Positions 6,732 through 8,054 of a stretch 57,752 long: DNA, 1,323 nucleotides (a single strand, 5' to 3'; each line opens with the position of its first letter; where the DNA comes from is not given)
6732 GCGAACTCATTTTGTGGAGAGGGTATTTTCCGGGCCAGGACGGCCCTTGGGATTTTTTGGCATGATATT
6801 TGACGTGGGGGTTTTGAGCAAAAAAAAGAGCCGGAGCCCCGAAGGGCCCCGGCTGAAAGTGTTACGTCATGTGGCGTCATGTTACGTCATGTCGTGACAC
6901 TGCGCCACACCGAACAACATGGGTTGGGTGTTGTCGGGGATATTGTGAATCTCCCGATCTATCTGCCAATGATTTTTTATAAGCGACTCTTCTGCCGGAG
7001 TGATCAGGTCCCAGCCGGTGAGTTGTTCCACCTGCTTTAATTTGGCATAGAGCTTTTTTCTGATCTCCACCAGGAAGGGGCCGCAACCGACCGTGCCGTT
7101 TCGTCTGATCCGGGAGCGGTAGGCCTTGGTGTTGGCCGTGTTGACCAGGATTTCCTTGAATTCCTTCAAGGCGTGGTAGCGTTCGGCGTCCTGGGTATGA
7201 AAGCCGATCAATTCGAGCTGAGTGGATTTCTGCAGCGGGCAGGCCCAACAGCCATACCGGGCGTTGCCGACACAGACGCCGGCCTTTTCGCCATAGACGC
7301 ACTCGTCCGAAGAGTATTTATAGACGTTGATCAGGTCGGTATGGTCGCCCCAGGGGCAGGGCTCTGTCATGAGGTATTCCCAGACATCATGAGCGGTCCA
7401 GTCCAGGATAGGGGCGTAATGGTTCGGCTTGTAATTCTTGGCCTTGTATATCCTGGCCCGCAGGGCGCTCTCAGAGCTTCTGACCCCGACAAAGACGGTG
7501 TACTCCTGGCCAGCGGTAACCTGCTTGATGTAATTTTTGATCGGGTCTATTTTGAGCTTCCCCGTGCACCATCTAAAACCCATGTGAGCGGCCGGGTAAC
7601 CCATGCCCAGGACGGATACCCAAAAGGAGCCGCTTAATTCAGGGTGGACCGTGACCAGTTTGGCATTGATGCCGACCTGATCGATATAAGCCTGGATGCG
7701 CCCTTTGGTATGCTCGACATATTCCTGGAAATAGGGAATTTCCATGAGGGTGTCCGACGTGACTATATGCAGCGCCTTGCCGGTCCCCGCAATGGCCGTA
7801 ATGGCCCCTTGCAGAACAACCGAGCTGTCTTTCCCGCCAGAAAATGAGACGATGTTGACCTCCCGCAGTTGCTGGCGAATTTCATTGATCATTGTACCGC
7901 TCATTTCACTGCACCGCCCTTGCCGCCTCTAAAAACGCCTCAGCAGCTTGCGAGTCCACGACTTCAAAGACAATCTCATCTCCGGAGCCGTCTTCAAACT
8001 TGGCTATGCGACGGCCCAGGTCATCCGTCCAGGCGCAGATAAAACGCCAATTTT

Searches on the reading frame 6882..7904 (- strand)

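Call 89: search_protein_families(library=phrogs, proteins=[window:6882-7904:-], max_evalue=0.00001)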
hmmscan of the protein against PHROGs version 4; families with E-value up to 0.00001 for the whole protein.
window:6882-7904:- (340 aa): 4 families
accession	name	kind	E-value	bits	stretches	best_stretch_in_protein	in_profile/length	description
phrog_424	-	moron, auxiliary metabolic gene and host takeover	2.8e-32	113.3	1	6-249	152-367/460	phosphoadenosine phosphosulfate reductase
phrog_12882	-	moron, auxiliary metabolic gene and host takeover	9.5e-17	61.9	1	18-150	37-170/404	phosphoadenosine phosphosulfate reductase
phrog_2302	-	moron, auxiliary metabolic gene and host takeover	9.8e-15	55.4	1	18-181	31-216/381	phosphoadenosine phosphosulfate reductase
phrog_15238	-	unknown function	8e-06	26.9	0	12-69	9-63/215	-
